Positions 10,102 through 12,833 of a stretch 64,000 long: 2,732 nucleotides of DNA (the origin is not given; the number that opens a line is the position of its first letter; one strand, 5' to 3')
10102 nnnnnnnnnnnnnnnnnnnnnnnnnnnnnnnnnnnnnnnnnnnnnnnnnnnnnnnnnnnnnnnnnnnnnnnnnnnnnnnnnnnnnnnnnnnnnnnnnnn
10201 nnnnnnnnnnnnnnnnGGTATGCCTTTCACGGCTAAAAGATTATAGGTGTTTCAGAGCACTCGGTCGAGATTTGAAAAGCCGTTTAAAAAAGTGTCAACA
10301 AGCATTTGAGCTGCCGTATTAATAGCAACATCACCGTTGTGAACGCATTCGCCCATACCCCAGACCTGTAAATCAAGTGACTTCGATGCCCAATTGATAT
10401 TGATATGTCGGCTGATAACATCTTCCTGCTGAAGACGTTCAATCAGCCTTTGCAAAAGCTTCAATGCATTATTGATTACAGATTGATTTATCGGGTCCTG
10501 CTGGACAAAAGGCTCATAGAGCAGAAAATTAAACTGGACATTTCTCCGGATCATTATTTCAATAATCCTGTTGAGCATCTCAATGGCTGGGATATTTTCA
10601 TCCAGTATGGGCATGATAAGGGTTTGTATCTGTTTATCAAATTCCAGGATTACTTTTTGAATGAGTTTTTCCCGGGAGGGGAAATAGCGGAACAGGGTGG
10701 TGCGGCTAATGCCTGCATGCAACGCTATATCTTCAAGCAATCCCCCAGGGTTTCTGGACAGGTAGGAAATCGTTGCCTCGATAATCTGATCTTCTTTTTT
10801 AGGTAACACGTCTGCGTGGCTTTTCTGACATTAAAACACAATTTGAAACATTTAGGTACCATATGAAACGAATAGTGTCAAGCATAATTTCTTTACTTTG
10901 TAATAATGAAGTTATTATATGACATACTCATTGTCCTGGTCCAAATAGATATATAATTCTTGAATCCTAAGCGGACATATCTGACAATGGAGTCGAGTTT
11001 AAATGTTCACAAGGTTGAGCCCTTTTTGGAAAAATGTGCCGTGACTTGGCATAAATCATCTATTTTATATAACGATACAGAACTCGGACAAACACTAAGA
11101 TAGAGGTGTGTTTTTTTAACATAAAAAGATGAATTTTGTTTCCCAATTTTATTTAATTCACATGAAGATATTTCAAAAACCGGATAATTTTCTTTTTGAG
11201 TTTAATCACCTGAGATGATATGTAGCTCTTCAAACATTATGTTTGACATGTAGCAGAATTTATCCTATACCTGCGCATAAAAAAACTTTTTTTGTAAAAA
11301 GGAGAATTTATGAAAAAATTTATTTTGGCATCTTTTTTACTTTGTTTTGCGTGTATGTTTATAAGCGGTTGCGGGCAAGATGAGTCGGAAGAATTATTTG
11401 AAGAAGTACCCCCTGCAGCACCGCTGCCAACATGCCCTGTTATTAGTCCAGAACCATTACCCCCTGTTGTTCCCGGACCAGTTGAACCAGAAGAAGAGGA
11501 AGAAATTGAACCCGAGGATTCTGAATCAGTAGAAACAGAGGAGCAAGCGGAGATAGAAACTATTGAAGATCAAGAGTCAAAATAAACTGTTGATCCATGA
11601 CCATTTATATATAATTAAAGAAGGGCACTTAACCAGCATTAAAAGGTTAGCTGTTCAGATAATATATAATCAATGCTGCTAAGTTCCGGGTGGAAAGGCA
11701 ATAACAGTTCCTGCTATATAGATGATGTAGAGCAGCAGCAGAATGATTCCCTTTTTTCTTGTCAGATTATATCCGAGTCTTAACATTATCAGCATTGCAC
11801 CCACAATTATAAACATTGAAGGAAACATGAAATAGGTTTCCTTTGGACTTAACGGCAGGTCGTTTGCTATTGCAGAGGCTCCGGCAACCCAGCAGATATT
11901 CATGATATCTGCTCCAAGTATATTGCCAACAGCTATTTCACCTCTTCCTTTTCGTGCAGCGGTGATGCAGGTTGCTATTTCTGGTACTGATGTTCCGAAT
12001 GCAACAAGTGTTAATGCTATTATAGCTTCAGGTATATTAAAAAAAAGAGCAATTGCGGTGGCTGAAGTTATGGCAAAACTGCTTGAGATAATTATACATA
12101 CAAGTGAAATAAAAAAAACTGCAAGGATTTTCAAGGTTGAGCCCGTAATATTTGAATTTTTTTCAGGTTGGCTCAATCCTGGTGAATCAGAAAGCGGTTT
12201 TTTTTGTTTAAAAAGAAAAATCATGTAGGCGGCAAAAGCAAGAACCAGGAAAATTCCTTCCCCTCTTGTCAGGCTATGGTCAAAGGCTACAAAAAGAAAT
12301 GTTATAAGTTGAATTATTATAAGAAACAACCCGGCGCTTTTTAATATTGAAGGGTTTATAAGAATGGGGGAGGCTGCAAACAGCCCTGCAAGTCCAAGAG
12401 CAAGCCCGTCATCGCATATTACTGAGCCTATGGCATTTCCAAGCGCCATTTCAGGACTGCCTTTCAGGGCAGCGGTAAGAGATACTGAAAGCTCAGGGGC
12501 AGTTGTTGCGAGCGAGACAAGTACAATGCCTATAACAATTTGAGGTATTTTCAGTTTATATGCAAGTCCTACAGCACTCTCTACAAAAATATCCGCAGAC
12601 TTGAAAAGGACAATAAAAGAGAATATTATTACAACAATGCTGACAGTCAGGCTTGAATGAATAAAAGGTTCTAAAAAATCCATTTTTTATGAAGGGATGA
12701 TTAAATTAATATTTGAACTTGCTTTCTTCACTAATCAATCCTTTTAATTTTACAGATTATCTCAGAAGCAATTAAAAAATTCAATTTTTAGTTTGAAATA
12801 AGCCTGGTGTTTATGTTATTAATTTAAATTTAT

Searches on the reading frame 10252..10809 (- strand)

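Call 91: search_protein_families(library=pfam, proteins=[window:10252-10809:-], max_evalue=0.00001)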
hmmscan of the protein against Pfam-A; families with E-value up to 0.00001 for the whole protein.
window:10252-10809:- (185 aa): 1 family
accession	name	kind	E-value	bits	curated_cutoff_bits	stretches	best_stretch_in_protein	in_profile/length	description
PF00440.29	TetR_N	-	3.9e-07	30.2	24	1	25-51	19-45/47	Bacterial regulatory proteins, tetR family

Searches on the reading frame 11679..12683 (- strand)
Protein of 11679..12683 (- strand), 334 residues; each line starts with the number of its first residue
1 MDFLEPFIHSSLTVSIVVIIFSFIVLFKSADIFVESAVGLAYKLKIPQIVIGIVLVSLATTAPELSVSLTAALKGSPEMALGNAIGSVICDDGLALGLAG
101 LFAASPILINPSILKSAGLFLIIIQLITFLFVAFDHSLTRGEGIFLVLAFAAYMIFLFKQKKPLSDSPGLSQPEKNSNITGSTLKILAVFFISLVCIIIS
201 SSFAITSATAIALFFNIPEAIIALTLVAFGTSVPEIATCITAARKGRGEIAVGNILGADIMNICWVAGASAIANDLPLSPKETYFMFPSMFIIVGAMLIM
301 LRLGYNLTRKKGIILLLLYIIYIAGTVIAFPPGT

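Call 91: search_protein_families(library=pfam, proteins=[window:11679-12683:-], max_evalue=0.00001)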
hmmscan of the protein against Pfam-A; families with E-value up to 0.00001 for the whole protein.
window:11679-12683:- (334 aa): 1 family
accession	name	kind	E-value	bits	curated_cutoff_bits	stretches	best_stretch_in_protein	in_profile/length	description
PF01699.29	Na_Ca_ex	-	4.6e-53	179.7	24.9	2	186-324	2-147/151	Sodium/calcium exchanger protein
